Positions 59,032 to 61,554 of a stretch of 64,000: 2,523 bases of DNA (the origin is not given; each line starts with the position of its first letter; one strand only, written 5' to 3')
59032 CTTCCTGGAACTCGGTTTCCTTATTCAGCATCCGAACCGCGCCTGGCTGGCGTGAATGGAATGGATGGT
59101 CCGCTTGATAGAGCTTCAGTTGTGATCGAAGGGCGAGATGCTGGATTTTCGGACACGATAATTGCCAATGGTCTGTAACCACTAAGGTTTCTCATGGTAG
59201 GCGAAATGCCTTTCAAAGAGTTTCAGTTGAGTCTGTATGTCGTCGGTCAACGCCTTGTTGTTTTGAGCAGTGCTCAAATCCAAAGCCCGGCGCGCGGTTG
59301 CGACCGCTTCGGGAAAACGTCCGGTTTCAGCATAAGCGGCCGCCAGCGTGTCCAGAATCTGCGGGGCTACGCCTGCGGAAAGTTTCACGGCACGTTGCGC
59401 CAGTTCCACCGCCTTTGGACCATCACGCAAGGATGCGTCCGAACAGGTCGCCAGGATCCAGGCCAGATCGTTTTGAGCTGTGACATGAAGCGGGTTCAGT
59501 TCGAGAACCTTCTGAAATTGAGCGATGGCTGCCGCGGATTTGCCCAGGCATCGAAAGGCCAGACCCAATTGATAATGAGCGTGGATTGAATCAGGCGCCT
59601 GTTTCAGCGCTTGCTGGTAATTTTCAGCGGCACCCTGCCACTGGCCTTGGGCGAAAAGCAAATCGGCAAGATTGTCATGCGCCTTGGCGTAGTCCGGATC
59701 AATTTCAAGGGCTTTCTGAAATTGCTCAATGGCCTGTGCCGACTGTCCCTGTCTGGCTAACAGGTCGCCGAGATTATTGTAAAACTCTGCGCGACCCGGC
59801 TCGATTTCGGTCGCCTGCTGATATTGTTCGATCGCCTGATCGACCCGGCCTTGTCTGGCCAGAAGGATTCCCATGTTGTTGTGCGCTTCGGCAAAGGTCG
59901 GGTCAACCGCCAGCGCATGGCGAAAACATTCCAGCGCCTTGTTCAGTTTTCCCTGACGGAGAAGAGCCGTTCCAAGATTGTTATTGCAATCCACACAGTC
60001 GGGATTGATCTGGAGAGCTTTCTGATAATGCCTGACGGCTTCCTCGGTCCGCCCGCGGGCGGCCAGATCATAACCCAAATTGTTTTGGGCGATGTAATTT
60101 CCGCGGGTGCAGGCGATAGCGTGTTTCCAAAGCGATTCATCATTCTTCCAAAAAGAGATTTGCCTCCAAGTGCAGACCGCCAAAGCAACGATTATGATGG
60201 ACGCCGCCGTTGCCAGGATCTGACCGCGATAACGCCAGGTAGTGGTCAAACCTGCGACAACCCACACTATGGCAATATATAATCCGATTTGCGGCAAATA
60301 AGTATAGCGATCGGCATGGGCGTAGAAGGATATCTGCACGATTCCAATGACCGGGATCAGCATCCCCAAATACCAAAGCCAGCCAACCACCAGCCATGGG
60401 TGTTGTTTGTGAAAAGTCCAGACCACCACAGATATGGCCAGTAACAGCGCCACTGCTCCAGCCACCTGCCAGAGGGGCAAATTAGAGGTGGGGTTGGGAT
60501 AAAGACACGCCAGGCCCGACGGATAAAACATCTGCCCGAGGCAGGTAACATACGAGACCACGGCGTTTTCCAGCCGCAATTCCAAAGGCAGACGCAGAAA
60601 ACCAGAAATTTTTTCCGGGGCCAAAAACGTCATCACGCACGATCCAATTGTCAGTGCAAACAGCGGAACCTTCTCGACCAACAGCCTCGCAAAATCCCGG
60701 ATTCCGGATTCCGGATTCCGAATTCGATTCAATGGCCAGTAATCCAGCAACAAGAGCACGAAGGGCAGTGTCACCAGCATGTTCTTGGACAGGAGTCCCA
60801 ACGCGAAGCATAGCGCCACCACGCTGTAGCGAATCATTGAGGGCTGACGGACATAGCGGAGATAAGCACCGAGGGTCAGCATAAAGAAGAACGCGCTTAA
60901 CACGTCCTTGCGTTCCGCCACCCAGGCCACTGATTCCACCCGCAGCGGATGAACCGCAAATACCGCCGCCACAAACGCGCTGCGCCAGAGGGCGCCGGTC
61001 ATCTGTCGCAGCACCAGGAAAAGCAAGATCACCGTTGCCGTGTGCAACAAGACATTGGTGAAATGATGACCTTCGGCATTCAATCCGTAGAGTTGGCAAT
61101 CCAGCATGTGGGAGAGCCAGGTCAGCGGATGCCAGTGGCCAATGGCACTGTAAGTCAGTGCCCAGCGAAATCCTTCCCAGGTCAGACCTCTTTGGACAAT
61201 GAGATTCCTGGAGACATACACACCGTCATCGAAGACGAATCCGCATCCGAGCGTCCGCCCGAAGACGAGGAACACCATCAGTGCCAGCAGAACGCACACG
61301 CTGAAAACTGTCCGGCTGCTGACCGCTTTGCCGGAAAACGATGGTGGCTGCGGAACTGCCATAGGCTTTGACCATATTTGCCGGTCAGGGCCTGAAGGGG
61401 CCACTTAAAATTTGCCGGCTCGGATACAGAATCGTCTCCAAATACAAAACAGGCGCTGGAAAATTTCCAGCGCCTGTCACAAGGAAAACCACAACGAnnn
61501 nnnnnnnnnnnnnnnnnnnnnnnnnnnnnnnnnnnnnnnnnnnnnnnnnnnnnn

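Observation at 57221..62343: Recurring gene pair: PEP-CTERM protein, conserved hairpin, then TMTC-like/TPR gene - a possible dedicated glycosylation module for exosortase substrates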

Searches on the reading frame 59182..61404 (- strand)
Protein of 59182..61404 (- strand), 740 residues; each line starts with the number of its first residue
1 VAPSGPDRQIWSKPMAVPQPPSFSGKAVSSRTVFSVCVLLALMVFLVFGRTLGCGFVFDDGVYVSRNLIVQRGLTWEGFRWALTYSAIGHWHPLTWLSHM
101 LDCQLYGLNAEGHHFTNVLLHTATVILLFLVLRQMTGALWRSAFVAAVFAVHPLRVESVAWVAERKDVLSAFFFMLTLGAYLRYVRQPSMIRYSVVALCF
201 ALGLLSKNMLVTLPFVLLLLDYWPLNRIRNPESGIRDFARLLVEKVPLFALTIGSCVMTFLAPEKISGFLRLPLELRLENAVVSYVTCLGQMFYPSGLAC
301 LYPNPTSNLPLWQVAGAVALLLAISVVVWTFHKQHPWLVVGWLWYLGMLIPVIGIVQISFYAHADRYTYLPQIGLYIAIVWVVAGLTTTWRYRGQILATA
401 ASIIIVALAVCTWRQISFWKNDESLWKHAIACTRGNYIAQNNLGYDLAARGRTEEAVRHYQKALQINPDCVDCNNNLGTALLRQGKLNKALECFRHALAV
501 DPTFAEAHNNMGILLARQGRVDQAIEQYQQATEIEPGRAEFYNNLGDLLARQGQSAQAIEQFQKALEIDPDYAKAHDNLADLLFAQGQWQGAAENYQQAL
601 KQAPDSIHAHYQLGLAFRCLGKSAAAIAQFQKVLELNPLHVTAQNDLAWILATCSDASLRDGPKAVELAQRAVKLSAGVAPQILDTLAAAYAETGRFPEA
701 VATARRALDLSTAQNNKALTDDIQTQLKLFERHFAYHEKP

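Call 3: search_protein_families(library=pfam, proteins=[window:59182-61404:-], max_evalue=0.01)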
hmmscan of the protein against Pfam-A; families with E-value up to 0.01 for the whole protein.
window:59182-61404:- (740 aa): 40 families (the best 25 are shown)
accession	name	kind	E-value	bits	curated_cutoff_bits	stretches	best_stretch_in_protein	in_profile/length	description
PF07719.23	TPR_2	-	1.4e-53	175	27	6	539-572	1-34/34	Tetratricopeptide repeat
PF00515.34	TPR_1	-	8.7e-52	171.4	27.8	6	539-572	1-34/34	Tetratricopeptide repeat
PF13414.12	TPR_11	-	1.5e-51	172.2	26.8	5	546-587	1-42/42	TPR repeat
PF13431.12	TPR_17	-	2.3e-40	133.9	24.4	5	493-526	1-34/34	Tetratricopeptide repeat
PF13424.12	TPR_12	-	3.2e-36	123.8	30.1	4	505-569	3-75/77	Tetratricopeptide repeat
PF13181.12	TPR_8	-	6.6e-35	116.7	25.7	4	539-572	1-34/34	Tetratricopeptide repeat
PF13432.12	TPR_16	-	2.8e-32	111.2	32.7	5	511-573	3-65/65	Tetratricopeptide repeat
PF13428.12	TPR_14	-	2.6e-30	102.2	23.5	5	575-614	3-42/44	Tetratricopeptide repeat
PF14559.12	TPR_19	-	2.7e-28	98.5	25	4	447-508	1-62/68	Tetratricopeptide repeat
PF13374.12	TPR_10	-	2.9e-23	81.6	27.5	3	439-466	4-31/42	Tetratricopeptide repeat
PF13176.12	TPR_7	-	2.3e-21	74.4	27.9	0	507-538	1-34/36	Tetratricopeptide repeat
PF13174.12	TPR_6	-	1.3e-16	60.4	26.3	1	578-606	5-33/33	Tetratricopeptide repeat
PF07721.20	TPR_4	-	9.8e-15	54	27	0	686-706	6-26/26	Tetratricopeptide repeat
PF13371.12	TPR_9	-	4.4e-14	52.7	35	2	449-506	7-64/73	Tetratricopeptide repeat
PF24575.1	TPR_Slam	-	4.1e-13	50.1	35.2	0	548-594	56-102/104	Surface lipoprotein assembly modifier, N-terminal TPR repeats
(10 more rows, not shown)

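Call 4: search_protein_families(library=ncbifam, proteins=[window:59182-61404:-], max_evalue=0.01)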
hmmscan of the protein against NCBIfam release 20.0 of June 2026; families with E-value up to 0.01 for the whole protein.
window:59182-61404:- (740 aa): 40 families (the best 25 are shown)
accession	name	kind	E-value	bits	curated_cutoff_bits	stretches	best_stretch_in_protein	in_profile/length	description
TIGR02917.1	PEP_TPR_lipo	equivalog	3.7e-41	140.9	312.2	2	441-613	367-539/899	XrtA/PEP-CTERM system TPR-repeat protein PrsT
NF040959.1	MamA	equivalog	6.4e-35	120.4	200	2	442-569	76-203/204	magnetosome protein MamA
TIGR02521.1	type_IV_pilW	equivalog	2e-30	106.1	154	3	477-579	37-138/234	type IV pilus biogenesis/stability protein PilW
NF033762.1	social_mot_Tgl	equivalog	3.3e-30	105.3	225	4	505-601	31-128/252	social motility TPR repeat lipoprotein Tgl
NF033758.1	gliding_GltE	equivalog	6.7e-22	78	225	2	533-677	216-356/411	adventurous gliding motility TPR repeat lipoprotein GltE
NF008391.2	PRK11189.1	equivalog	2.2e-19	70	250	2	458-529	86-157/297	lipoprotein NlpI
TIGR00990.1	3a0801s09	subfamily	3e-19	69.1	757.25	2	505-711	331-538/615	mitochondrial import receptor subunit TOM70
NF002725.1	PRK02603.1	equivalog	5.8e-19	68.7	143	2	585-657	47-122/173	photosystem I assembly protein Ycf3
NF047558.1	TPR_END_plus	domain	3.9e-17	62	32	1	544-574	4-34/56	TPR end-of-group domain-containing protein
NF047507.1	TPR_BatC_Lepto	exception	6.2e-17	61.8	175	2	518-588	71-145/214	TPR repeat-containing protein BatC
NF033920.0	C39_PA2778_fam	equivalog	5.5e-16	58.7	150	3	445-536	164-255/255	PA2778 family cysteine peptidase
NF008520.0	PRK11447.1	equivalog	2.1e-14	52.3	858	3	501-574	267-338/1157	cellulose synthase complex outer membrane protein BcsC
NF008757.0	PRK11788.1-5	equivalog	8.1e-14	51.6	363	2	486-707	50-275/388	lipopolysaccharide assembly protein LapB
NF008756.0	PRK11788.1-4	equivalog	1.1e-12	47.7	474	2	538-608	179-249/389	lipopolysaccharide assembly protein LapB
NF047371.1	FlcA_CTERM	equivalog_domain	1.5e-12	46.8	300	2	539-635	438-535/646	periplasmic flagellar collar protein FlcA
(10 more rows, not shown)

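Call 11: find_homologous_proteins(query=window:59182-61404:-, region=1-435)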
Query window:59182-61404:-, residues 1-435 (435 aa): 8000 proteins with E <= 0.001 among 8000 candidates; the best 120 are listed.
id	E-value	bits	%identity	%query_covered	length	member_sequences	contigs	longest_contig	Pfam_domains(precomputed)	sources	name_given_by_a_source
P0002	3.0e-280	948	100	97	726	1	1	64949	PF03704.24,PF13414.13,PF12569.15,PF13374.13,PF07721.21,PF24575.2,PF00515.35,PF13424.13,PF13429.13,PF07719.24,PF13174.13,PF25063.1,PF13431.13,PF23914.2,PF13176.13,PF24885.2,PF13428.13,PF25064.2,PF14559.13,PF13371.13,PF21033.5,PF13432.13,PF13181.13,PF10373.16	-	-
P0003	7.1e-221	752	51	93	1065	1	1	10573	PF13431.13,PF23914.2,PF13414.13,PF13176.13,PF13428.13,PF07721.21,PF14559.13,PF24575.2,PF00515.35,PF13424.13,PF13432.13,PF13181.13,PF07719.24,PF13231.13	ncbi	-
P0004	2.8e-214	731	80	91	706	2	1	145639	PF03704.24,PF13414.13,PF13374.13,PF07721.21,PF24575.2,PF00515.35,PF13424.13,PF13429.13,PF14561.13,PF07719.24,PF13174.13,PF20308.5,PF25063.1,PF13431.13,PF23914.2,PF25062.2,PF13176.13,PF13428.13,PF25064.2,PF14559.13,PF13371.13,PF17874.8,PF12895.14,PF21033.5,PF13432.13,PF13181.13,PF10373.16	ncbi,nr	ncbi:MAG TPA: tetratricopeptide repeat protein [Candidatus Sulfopaludibacter sp.]|nr:tetratricopepti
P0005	9.1e-207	706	76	96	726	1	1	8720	PF03704.24,PF25060.1,PF13414.13,PF13374.13,PF07721.21,PF24575.2,PF00515.35,PF13424.13,PF13429.13,PF14561.13,PF07719.24,PF13174.13,PF20308.5,PF25063.1,PF13431.13,PF23914.2,PF13176.13,PF24885.2,PF13428.13,PF25064.2,PF14559.13,PF13371.13,PF17874.8,PF12895.14,PF21033.5,PF13432.13,PF13181.13,PF10373.16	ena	-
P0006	3.7e-195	668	81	84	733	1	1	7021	PF25063.1,PF03704.24,PF13431.13,PF23914.2,PF13414.13,PF13176.13,PF13428.13,PF25064.2,PF13374.13,PF07721.21,PF14559.13,PF24575.2,PF13371.13,PF00515.35,PF12895.14,PF13424.13,PF21033.5,PF13432.13,PF13181.13,PF14561.13,PF07719.24,PF13174.13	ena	-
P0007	2.4e-189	648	70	97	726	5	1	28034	PF03704.24,PF13414.13,PF12569.15,PF13374.13,PF07721.21,PF24575.2,PF00515.35,PF13424.13,PF13429.13,PF14561.13,PF07719.24,PF13174.13,PF20308.5,PF25063.1,PF13431.13,PF23914.2,PF23300.4,PF13176.13,PF13428.13,PF25064.2,PF14559.13,PF13371.13,PF12895.14,PF21033.5,PF13432.13,PF13181.13,PF10373.16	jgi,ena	-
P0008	4.8e-189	647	72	92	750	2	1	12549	PF03704.24,PF09976.16,PF25060.1,PF13414.13,PF10952.16,PF23558.2,PF23241.2,PF13374.13,PF02064.22,PF07721.21,PF24575.2,PF00515.35,PF13424.13,PF28559.1,PF13429.13,PF14561.13,PF07719.24,PF13174.13,PF20308.5,PF25063.1,PF13431.13,PF23914.2,PF25062.2,PF13176.13,PF13428.13,PF25064.2,PF14559.13,PF13371.13,PF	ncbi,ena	-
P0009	1.2e-188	646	73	92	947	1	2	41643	PF10602.16,PF03704.24,PF16068.11,PF13414.13,PF10952.16,PF01535.27,PF12569.15,PF08238.19,PF13374.13,PF02064.22,PF02259.30,PF04212.25,PF13429.13,PF20308.5,PF13525.13,PF25062.2,PF25058.2,PF13176.13,PF25064.2,PF14559.13,PF13371.13,PF26725.1,PF12895.14,PF21033.5,PF06552.19,PF01239.29,PF09976.16,PF25060.1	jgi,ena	jgi:type IV pilus biogenesis/stability protein PilW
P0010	1.2e-186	639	68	100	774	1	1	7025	PF03704.24,PF09976.16,PF25060.1,PF13414.13,PF10952.16,PF23241.2,PF13374.13,PF02064.22,PF07721.21,PF24575.2,PF02259.30,PF00515.35,PF13424.13,PF13429.13,PF14561.13,PF07719.24,PF13174.13,PF20308.5,PF25063.1,PF13431.13,PF23914.2,PF13176.13,PF13428.13,PF25064.2,PF14559.13,PF13371.13,PF12895.14,PF21033.5,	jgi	jgi:tetratricopeptide (TPR) repeat protein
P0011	2.2e-186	639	69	97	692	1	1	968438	PF03704.24,PF13414.13,PF13374.13,PF07721.21,PF24575.2,PF00515.35,PF13424.13,PF13429.13,PF14561.13,PF07719.24,PF13174.13,PF20308.5,PF25063.1,PF13431.13,PF23914.2,PF23300.4,PF13176.13,PF13428.13,PF25064.2,PF14559.13,PF13371.13,PF17874.8,PF12895.14,PF21033.5,PF13432.13,PF13181.13,PF10373.16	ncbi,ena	-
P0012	4.9e-186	637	69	97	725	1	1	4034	PF03704.24,PF13414.13,PF13374.13,PF07721.21,PF24575.2,PF00515.35,PF13424.13,PF13429.13,PF14561.13,PF07719.24,PF13174.13,PF20308.5,PF25063.1,PF13431.13,PF23914.2,PF23300.4,PF13176.13,PF13428.13,PF25064.2,PF14559.13,PF13371.13,PF12895.14,PF21033.5,PF13432.13,PF13181.13,PF10373.16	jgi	jgi:tetratricopeptide (TPR) repeat protein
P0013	9.2e-186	637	70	97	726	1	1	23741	PF03704.24,PF09976.16,PF13414.13,PF10952.16,PF13374.13,PF07721.21,PF24575.2,PF00515.35,PF13424.13,PF13429.13,PF14561.13,PF07719.24,PF13174.13,PF20308.5,PF25063.1,PF13431.13,PF23914.2,PF25062.2,PF23300.4,PF13176.13,PF18768.8,PF13428.13,PF25064.2,PF14559.13,PF13371.13,PF17874.8,PF12895.14,PF21033.5,PF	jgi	jgi:tetratricopeptide (TPR) repeat protein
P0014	2.6e-185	635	70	97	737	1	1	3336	PF03704.24,PF13414.13,PF10952.16,PF12569.15,PF13374.13,PF07721.21,PF24575.2,PF00515.35,PF13424.13,PF13429.13,PF14561.13,PF07719.24,PF13174.13,PF20308.5,PF25063.1,PF13431.13,PF23914.2,PF25062.2,PF13176.13,PF13428.13,PF25064.2,PF14559.13,PF13371.13,PF12895.14,PF21033.5,PF13432.13,PF13181.13,PF10373.16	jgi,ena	-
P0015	9.5e-184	630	71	93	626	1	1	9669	PF13431.13,PF23914.2,PF13414.13,PF13176.13,PF13428.13,PF13374.13,PF14559.13,PF00515.35,PF13424.13,PF13432.13,PF13181.13,PF07719.24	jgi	jgi:Tfp pilus assembly protein PilF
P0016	1.1e-181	623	71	92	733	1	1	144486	PF03704.24,PF09976.16,PF25060.1,PF13414.13,PF10952.16,PF01535.27,PF13374.13,PF07721.21,PF24575.2,PF00515.35,PF13424.13,PF13429.13,PF14561.13,PF07719.24,PF13174.13,PF20308.5,PF25063.1,PF13431.13,PF23914.2,PF13176.13,PF13428.13,PF25064.2,PF14559.13,PF10516.16,PF13371.13,PF12895.14,PF21033.5,PF13432.13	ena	-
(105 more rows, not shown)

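Call 21: find_related_loci(query=A2, collection=genome_contigs, flank=8000)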
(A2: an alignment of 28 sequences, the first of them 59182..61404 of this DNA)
Query A2 (740 aa) in genome_contigs; peptide patterns used: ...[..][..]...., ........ (x = any residue, [..] = any of these).
600 stretches matched a pattern (row limit reached: there are more); 596 encode a relative of the query (tblastn E <= 1e-3); the best 80 are kept; 80 distinct loci.
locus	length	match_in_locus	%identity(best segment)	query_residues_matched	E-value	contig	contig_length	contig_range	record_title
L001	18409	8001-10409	60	1-740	0e+0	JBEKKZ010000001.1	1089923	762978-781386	MAG: Verrucomicrobiota bacterium isolate SPRUCE 359 SPRUCE_359_1, whole genome shotgun sequence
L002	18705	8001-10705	59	32-740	0e+0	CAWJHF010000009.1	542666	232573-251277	MAG: uncultured Verrucomicrobiae bacterium isolate MFD01231.bin.1.64 genome assembly, contig: contig_20815, whole genome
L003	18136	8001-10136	57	32-739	0e+0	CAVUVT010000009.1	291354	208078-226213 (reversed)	MAG: uncultured Verrucomicrobiae bacterium isolate MFD05580.bin.2.12 genome assembly, contig: contig_29888, whole genome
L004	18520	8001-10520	51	16-737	0e+0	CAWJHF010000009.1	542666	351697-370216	MAG: uncultured Verrucomicrobiae bacterium isolate MFD01231.bin.1.64 genome assembly, contig: contig_20815, whole genome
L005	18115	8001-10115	51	33-738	0e+0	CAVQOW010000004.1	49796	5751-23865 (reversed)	MAG: uncultured Verrucomicrobiae bacterium isolate MFD01476.bin.2.132 genome assembly, contig: contig_122398, whole geno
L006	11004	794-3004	51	33-737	0e+0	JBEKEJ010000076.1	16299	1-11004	MAG: Verrucomicrobiota bacterium isolate SPRUCE 203 SPRUCE_203_76, whole genome shotgun sequence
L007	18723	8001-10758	50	17-738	0e+0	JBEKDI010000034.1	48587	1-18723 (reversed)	MAG: Verrucomicrobiota bacterium isolate SPRUCE 17 SPRUCE_17_34, whole genome shotgun sequence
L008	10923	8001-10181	50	18-740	0e+0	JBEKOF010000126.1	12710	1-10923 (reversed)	MAG: Verrucomicrobiota bacterium isolate SPRUCE 434 SPRUCE_434_126, whole genome shotgun sequence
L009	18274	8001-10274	48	21-738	0e+0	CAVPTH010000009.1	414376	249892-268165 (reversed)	MAG: uncultured Verrucomicrobiae bacterium isolate MFD00031.bin.2.36 genome assembly, contig: contig_43932, whole genome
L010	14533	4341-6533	49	6-738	0e+0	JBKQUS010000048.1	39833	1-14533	MAG: Limisphaerales bacterium isolate SEr2D2E2F__bin_178 SEr2D2E2F_000000077371, whole genome shotgun sequence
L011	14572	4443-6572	49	1-731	0e+0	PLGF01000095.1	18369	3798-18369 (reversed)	MAG: Verrucomicrobiales bacterium isolate bog_1405 73.20110800_S3D.48_contig_13845, whole genome shotgun sequence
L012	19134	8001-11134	48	1-740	0e+0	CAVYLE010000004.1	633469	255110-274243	MAG: uncultured Verrucomicrobiae bacterium isolate MFD01476.bin.1.197 genome assembly, contig: contig_16356, whole genom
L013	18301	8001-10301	46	3-731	0e+0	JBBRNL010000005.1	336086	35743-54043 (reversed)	MAG: Chthoniobacterales bacterium isolate La1_metabat2.161 LA1C_B2.161_k141_1156609L_336086_cov_71.4914, whole genome sh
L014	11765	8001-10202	45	13-734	0e+0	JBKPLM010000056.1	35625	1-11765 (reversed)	MAG: Verrucomicrobiota bacterium isolate GS_HAYS_MAG_00092 GS_HAYS_000001813826, whole genome shotgun sequence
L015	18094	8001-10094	49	47-740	0e+0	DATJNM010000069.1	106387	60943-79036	MAG TPA_asm: Candidatus Sulfopaludibacter sp. isolate SMAG_U14861 k141_3321048, whole genome shotgun sequence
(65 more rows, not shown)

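Call 32: predict_structure(alignment_id=A2)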
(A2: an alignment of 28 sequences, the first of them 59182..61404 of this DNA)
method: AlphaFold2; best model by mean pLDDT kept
length: 740 residues; sequences in the alignment: 28
mean_pLDDT: 83.5   pTM: 0.72
mean pLDDT of the five models: 83.5, 75.8, 74.4, 74.2, 72.0
residues with pLDDT >= 90: 336; 70-90: 280; 50-70: 74; < 50: 50
segments of 3 or more residues with pLDDT < 50: 1-5, 7-26, 87-89, 263-265, 299-305, 354-356, 358-365
pLDDT, mean of each block of 10 residues (from residue 1): 41 36 52 94 93 77 68 83 61 80 88 91 94 88 90 80 79 91 92 93 76 85 83 78 89 72 51 67 73 59 54 83 90 85 81 50 51 82 73 74 87 84 83 75 88 95 90 94 94 96 94 95 96 90 96 94 92 93 95 96 92 96 96 96 97 93 97 91 96 96 96 91 94 88
secondary structure, 60 per line:
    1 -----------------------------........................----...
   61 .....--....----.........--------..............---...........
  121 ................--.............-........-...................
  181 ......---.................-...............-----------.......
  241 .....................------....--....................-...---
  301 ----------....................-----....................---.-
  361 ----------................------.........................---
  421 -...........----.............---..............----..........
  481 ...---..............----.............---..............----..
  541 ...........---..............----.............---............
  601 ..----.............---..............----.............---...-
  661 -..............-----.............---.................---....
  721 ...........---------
elements in order (helices of 4 or more, strands of 3 or more residues): H30-53 H58-65 H68-71 H76-84 H93-106 H110-136 H139-151 H153-160 H162-186 H190-206 H208-222 H234-261 H274-293 H311-330 H336-355 H371-386 H393-417 H422-432 H437-449 H453-466 H471-483 H487-500 H505-517 H521-534 H539-551 H555-568 H573-585 H589-602 H607-619 H623-636 H641-653 H662-675 H681-693 H697-713 H717-731

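Call 37: fold_search(model_id=the predicted structure, library=pdb)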
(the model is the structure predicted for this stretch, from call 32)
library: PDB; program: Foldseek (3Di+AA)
matches with E <= 10: 1534; with E <= 0.001: 538
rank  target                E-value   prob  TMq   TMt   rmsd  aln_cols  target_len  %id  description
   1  8chy                  1.7e-15  1.00  0.32  0.77   4.4       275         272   37  Crystal structure of an 8-repeat consensus TPR superhelix with Zinc. (released 2024-02-21)
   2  9qhb                  3.8e-15  1.00  0.32  0.79   4.0       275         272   37  Crystal structure of 16-repeat CTPR protein with eliminated coordination sites (released 2025-10-22)
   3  6eou                  6.2e-15  1.00  0.35  0.69   5.6       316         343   29  O-GlcNAc transferase TPR domain with the intellectual disability associated mutation L254F (released 2018-05-09)
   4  1w3b_B                1.3e-14  1.00  0.32  0.58  10.1       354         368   24  The superhelical TPR domain of O-linked GlcNAc transferase reveals structural similarities to importin alpha. (released 2004-09-09)
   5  1w3b_A                4.0e-14  1.00  0.30  0.52   9.6       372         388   23  The superhelical TPR domain of O-linked GlcNAc transferase reveals structural similarities to importin alpha. (released 2004-09-09)
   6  9qhc_B                2.5e-13  1.00  0.31  0.77   6.2       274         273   38  Crystal structure of 8-repeat CTPR protein with eliminated coordination sites (released 2025-10-22)
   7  7yeh_A                3.1e-13  1.00  0.35  0.27  11.6       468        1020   23  Cryo-EM structure of human OGT-OGA complex (released 2023-07-12)
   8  9qhc_A                3.9e-13  1.00  0.31  0.76   6.5       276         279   38  Crystal structure of 8-repeat CTPR protein with eliminated coordination sites (released 2025-10-22)
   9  8dtg_B                5.5e-13  1.00  0.30  0.30  11.1       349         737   21  Cryo-EM structure of Arabidopsis SPY alternative conformation 1 (released 2023-03-08)
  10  7yea_A                6.2e-13  1.00  0.35  0.26  11.1       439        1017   22  Human O-GlcNAc transferase Dimer (released 2023-07-12)
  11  7ntf_A                9.2e-13  1.00  0.35  0.29  11.2       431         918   23  Cryo-EM structure of unliganded O-GlcNAc transferase (released 2021-11-17)
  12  8dtf_A                1.1e-12  1.00  0.26  0.24  12.1       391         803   22  Cryo-EM structure of the full length Arabidopsis SPY with complete TPRs (released 2023-03-08)
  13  7ntf_B                1.7e-12  1.00  0.32  0.29   4.8       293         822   27  Cryo-EM structure of unliganded O-GlcNAc transferase (released 2021-11-17)
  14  7y4i_B                3.0e-12  1.00  0.28  0.25   9.3       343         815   24  Crystal structure of SPINDLY in complex with GDP (released 2022-12-07)
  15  8dth_A                3.8e-12  1.00  0.30  0.30   7.7       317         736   20  Cryo-EM structure of Arabidopsis SPY alternative conformation 2 (released 2023-03-08)
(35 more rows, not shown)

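Call 48: find_encoding_contigs(protein=P0004, flank=8000, max_places=2)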
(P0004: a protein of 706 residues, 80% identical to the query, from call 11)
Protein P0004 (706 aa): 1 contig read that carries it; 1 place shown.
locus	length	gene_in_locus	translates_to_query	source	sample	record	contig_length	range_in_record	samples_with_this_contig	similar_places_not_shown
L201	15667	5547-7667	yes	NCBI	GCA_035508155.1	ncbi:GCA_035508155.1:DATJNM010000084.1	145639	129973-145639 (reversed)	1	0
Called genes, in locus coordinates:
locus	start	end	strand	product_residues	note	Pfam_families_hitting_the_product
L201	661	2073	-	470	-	PF12708:Pect-lyase_RHGA_epim, PF00295:Glyco_hydro_28, PF13229:Beta_helix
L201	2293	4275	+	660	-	PF12708:Pect-lyase_RHGA_epim, PF00295:Glyco_hydro_28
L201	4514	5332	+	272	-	-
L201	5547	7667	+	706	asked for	PF13414:TPR_11, PF13424:TPR_12, PF13432:TPR_16, PF14559:TPR_19, PF00515:TPR_1, PF13424:TPR_12, PF13432:TPR_16, PF13414:TPR_11, +38 more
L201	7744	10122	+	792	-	PF13414:TPR_11, PF00515:TPR_1, PF07719:TPR_2, PF13424:TPR_12, PF13432:TPR_16, PF14559:TPR_19, PF00515:TPR_1, PF07719:TPR_2, +49 more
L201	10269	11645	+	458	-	PF12708:Pect-lyase_RHGA_epim, PF00295:Glyco_hydro_28, PF13229:Beta_helix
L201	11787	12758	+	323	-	PF07963:N_methyl (weak)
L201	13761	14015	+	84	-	PF05598:DUF772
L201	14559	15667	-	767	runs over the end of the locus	-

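Call 49: find_encoding_contigs(protein=P0011, flank=8000, max_places=2)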
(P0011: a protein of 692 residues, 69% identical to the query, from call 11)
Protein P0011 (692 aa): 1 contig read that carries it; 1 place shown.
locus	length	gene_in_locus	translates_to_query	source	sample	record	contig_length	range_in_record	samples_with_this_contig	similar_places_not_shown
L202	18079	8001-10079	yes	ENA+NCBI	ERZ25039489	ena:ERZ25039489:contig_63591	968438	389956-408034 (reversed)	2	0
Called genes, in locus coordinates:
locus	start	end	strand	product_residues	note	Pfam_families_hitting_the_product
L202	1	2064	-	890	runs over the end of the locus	PF13491:FtsK_4TM, PF17854:FtsK_alpha, PF01580:FtsK_SpoIIIE, PF09397:FtsK_gamma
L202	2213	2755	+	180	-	PF01095:Pectinesterase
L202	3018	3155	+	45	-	PF01095:Pectinesterase (weak)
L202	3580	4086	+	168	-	-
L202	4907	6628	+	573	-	PF00515:TPR_1, PF07719:TPR_2, PF13414:TPR_11, PF14559:TPR_19, PF13431:TPR_17, PF13414:TPR_11, PF13432:TPR_16, PF13424:TPR_12, +45 more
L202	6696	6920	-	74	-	-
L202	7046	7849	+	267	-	PF07589:PEP_exosort_dom (weak)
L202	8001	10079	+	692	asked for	PF00515:TPR_1, PF07719:TPR_2, PF13414:TPR_11, PF14559:TPR_19, PF13424:TPR_12, PF00515:TPR_1, PF13414:TPR_11, PF13432:TPR_16, +37 more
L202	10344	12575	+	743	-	PF25062:ARM_TT21_N, PF13414:TPR_11, PF13432:TPR_16, PF13414:TPR_11, PF13424:TPR_12, PF13432:TPR_16, PF00515:TPR_1, PF13414:TPR_11, +34 more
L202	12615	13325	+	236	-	-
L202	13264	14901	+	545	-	PF13424:TPR_12, PF14559:TPR_19, PF13432:TPR_16, PF13414:TPR_11, PF13432:TPR_16, PF00515:TPR_1, PF13414:TPR_11, PF14559:TPR_19, +28 more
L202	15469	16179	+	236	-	PF01370:Epimerase, PF16363:GDP_Man_Dehyd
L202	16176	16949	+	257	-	PF00535:Glycos_transf_2, PF13641:Glyco_tranf_2_3 (weak)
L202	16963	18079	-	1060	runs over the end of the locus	PF00295:Glyco_hydro_28, PF00041:fn3 (faint)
